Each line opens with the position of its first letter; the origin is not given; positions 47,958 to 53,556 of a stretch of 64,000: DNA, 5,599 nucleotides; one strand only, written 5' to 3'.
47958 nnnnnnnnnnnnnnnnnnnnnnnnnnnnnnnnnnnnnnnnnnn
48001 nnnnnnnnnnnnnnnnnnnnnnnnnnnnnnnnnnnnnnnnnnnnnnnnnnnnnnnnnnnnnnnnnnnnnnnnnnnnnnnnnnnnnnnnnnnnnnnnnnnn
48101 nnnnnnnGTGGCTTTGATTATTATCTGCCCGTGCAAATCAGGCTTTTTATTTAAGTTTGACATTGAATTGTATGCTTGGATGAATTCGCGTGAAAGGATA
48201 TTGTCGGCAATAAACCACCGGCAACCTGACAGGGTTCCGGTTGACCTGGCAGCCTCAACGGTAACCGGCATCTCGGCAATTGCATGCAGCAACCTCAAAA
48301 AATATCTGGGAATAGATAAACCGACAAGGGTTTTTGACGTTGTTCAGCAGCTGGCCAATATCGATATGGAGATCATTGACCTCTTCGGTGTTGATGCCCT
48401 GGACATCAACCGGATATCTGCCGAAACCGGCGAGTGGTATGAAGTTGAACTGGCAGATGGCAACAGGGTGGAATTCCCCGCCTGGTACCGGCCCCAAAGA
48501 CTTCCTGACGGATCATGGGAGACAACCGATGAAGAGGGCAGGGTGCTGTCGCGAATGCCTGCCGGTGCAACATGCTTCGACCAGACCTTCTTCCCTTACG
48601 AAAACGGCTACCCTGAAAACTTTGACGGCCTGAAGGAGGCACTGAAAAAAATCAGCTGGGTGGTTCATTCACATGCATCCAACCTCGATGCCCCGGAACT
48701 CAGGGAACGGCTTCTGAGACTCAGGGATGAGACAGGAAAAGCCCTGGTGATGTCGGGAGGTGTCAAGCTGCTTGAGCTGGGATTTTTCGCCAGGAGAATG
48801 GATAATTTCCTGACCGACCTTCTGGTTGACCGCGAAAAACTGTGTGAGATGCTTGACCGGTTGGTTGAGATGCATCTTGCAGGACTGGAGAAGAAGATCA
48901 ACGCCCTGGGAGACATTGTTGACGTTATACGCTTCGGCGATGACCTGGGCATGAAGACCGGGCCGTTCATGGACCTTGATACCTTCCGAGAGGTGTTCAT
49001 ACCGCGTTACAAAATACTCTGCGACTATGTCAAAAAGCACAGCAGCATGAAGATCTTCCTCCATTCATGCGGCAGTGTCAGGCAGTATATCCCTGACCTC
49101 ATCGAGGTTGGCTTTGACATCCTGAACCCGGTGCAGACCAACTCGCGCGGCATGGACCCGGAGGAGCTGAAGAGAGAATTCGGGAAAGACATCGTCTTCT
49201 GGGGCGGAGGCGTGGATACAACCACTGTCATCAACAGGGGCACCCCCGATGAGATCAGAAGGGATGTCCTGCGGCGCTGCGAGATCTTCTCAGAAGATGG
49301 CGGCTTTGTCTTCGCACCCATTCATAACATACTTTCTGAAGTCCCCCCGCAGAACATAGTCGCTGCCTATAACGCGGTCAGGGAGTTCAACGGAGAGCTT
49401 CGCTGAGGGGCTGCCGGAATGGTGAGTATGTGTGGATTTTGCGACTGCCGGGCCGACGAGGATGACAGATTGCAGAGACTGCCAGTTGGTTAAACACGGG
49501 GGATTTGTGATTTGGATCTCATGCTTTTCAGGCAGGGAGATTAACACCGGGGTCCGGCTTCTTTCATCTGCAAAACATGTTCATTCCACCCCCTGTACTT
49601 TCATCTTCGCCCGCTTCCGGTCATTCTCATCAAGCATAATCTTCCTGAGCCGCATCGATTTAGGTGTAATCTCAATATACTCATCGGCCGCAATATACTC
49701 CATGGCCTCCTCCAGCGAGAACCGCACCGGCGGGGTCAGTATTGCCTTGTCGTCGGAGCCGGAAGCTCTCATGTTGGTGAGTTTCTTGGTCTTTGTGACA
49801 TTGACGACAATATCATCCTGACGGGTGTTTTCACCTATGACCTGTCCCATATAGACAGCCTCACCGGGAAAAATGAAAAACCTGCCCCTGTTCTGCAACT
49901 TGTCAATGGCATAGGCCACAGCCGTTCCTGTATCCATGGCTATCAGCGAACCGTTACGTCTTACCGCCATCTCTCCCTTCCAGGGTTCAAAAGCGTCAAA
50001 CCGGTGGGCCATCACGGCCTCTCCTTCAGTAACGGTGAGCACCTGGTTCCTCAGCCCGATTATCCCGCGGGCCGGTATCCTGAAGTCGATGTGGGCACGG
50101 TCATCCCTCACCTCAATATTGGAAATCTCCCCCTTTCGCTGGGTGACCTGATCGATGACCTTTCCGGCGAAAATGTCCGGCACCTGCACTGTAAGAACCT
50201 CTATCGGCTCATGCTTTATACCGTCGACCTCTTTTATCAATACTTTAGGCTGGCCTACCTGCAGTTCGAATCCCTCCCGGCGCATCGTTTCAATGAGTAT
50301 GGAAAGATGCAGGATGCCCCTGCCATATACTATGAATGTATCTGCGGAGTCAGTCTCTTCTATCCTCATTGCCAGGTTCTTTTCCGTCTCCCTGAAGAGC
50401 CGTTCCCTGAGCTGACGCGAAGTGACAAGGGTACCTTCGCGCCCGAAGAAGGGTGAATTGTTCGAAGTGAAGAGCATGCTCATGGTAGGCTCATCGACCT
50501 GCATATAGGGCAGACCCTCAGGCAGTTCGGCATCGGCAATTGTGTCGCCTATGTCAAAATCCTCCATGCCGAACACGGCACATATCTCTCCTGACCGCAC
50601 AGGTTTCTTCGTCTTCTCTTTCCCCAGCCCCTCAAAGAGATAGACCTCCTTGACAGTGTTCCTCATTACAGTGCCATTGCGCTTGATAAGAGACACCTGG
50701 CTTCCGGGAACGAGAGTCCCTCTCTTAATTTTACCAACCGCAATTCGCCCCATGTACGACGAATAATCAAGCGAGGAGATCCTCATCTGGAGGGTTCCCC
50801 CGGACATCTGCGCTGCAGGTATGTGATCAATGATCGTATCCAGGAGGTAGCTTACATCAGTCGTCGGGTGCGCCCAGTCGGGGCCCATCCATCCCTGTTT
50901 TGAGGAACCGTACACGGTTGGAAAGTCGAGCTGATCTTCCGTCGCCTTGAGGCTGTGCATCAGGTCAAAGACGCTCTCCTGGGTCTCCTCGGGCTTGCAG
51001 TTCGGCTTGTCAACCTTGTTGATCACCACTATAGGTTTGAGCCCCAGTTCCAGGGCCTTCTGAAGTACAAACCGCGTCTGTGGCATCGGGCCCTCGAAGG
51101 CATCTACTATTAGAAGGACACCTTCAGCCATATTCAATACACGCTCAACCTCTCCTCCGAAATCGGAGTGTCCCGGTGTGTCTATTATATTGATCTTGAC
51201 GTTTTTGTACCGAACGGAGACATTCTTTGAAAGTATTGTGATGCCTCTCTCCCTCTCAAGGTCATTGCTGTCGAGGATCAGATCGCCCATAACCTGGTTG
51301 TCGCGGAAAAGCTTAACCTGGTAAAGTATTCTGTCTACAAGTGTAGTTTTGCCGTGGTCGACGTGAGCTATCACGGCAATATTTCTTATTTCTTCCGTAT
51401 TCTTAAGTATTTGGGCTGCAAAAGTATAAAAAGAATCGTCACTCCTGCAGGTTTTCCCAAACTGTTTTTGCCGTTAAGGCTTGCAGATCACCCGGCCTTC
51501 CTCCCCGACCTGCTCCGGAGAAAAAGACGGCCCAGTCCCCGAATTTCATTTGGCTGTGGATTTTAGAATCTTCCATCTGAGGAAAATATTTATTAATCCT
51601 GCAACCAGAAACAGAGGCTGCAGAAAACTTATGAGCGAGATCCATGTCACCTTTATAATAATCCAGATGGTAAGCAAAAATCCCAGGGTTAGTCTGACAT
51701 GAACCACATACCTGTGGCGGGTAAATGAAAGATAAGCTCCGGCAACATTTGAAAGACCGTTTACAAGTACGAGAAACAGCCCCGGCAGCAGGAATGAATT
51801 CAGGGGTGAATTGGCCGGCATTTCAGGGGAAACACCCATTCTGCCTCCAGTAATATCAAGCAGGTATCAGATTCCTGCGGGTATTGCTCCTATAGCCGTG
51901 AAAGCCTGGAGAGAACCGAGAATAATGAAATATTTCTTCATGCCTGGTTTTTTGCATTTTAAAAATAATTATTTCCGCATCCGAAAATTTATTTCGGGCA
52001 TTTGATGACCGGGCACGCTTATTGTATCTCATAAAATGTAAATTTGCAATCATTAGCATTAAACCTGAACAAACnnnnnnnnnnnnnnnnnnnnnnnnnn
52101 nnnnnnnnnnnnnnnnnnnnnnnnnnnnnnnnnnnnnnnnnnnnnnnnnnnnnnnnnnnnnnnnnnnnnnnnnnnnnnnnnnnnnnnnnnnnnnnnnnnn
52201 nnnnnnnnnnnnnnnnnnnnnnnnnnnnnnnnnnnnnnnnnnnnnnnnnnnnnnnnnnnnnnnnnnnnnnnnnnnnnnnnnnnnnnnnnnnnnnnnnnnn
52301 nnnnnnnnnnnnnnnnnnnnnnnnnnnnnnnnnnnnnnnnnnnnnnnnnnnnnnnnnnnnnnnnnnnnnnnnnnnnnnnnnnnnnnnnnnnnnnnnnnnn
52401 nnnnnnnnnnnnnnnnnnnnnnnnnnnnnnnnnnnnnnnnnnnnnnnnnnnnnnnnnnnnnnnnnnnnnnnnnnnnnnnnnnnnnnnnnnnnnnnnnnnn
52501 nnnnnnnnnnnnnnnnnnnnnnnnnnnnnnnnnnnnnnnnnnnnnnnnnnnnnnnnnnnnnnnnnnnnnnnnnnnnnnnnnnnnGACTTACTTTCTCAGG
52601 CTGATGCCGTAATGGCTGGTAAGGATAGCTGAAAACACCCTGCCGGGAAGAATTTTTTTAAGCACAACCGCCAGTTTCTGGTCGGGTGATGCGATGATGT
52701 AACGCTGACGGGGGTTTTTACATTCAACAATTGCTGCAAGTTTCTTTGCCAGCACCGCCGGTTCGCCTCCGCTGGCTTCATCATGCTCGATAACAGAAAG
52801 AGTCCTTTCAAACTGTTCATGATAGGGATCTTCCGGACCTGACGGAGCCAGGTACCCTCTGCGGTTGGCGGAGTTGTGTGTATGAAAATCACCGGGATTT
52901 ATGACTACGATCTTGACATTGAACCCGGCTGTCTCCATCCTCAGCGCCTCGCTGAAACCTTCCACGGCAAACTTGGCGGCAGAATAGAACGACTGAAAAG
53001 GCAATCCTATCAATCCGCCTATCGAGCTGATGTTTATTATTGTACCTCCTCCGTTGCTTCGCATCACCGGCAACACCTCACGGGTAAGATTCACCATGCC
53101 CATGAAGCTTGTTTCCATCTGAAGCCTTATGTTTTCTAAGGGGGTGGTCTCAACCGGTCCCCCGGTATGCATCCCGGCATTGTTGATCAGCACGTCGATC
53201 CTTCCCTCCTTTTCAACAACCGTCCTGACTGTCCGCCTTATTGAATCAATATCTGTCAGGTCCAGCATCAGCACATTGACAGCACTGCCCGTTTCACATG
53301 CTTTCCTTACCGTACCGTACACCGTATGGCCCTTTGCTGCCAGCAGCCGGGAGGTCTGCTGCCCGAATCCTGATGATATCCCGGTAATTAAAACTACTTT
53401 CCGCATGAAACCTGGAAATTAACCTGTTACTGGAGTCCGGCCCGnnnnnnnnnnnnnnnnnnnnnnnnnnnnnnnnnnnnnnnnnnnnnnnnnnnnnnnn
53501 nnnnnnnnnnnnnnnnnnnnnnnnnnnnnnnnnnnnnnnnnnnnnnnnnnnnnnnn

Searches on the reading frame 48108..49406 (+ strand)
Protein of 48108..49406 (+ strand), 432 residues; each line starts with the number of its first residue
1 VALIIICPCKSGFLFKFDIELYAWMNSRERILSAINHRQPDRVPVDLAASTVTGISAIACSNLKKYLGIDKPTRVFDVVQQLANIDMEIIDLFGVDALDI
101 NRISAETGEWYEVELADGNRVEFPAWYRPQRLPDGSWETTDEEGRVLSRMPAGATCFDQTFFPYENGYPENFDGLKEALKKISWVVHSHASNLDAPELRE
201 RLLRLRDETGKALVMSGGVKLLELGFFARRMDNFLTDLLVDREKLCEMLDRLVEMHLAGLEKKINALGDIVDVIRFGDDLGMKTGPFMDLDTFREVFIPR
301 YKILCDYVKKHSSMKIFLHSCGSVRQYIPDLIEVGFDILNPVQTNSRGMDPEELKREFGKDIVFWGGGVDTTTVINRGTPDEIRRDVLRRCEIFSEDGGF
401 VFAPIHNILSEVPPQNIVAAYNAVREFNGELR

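Call 12: search_protein_families(library=pfam, proteins=[window:48108-49406:+], max_evalue=0.001)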
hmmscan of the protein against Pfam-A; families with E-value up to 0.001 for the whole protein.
window:48108-49406:+ (432 aa): 1 family
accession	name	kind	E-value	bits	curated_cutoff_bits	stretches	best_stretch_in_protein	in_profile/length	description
PF01208.23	URO-D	-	7.6e-19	68.4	23.9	1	229-426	160-345/346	Uroporphyrinogen decarboxylase (URO-D)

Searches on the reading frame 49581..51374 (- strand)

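Call 65: search_protein_families(library=pfam, proteins=[window:49581-51374:-], max_evalue=0.001)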
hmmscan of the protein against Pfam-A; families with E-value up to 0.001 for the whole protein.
window:49581-51374:- (597 aa): 6 families
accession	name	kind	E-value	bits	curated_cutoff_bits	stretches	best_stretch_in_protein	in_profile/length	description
PF00009.33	GTP_EFTU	-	9.2e-51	172.5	26.5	1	2-186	9-187/188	Elongation factor Tu GTP binding domain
PF21018.2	BipA_C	-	5.6e-46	155.3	23.8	1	474-582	1-109/110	TypA/BipA C-terminal domain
PF00679.30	EFG_C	-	1.5e-20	73.4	27.9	1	388-470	3-86/89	Elongation factor G C-terminus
PF03144.31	GTP_EFTU_D2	-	5.5e-06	27.1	30.3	1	209-280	1-73/73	Elongation factor Tu domain 2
PF22042.2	EF-G_D2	-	1.9e-05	25.1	27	1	203-280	12-82/84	Elongation factor G domain 2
PF01926.29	MMR_HSR1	-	0.00019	22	21.9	1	40-120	27-113/113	50S ribosome-binding GTPase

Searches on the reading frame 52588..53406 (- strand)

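Call 65: search_protein_families(library=pfam, proteins=[window:52588-53406:-], max_evalue=0.001)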
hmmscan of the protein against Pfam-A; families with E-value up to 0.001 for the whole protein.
window:52588-53406:- (272 aa): 5 families
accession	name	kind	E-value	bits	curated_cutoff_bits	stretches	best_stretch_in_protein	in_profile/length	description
PF00106.31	adh_short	-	1e-45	156.1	26.6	1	3-182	1-190/195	short chain dehydrogenase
PF13561.12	adh_short_C2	-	3e-29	102.7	27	1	9-181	1-183/236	Enoyl-(Acyl carrier protein) reductase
PF08659.16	KR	-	1.1e-11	45.4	22.6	1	18-157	16-165/180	KR domain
PF01370.27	Epimerase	-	1.7e-07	31.3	20.9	1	5-167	1-167/240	NAD dependent epimerase/dehydratase family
PF08643.16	DUF1776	-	0.00018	21.4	25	1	81-199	104-234/294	Fungal family of unknown function (DUF1776)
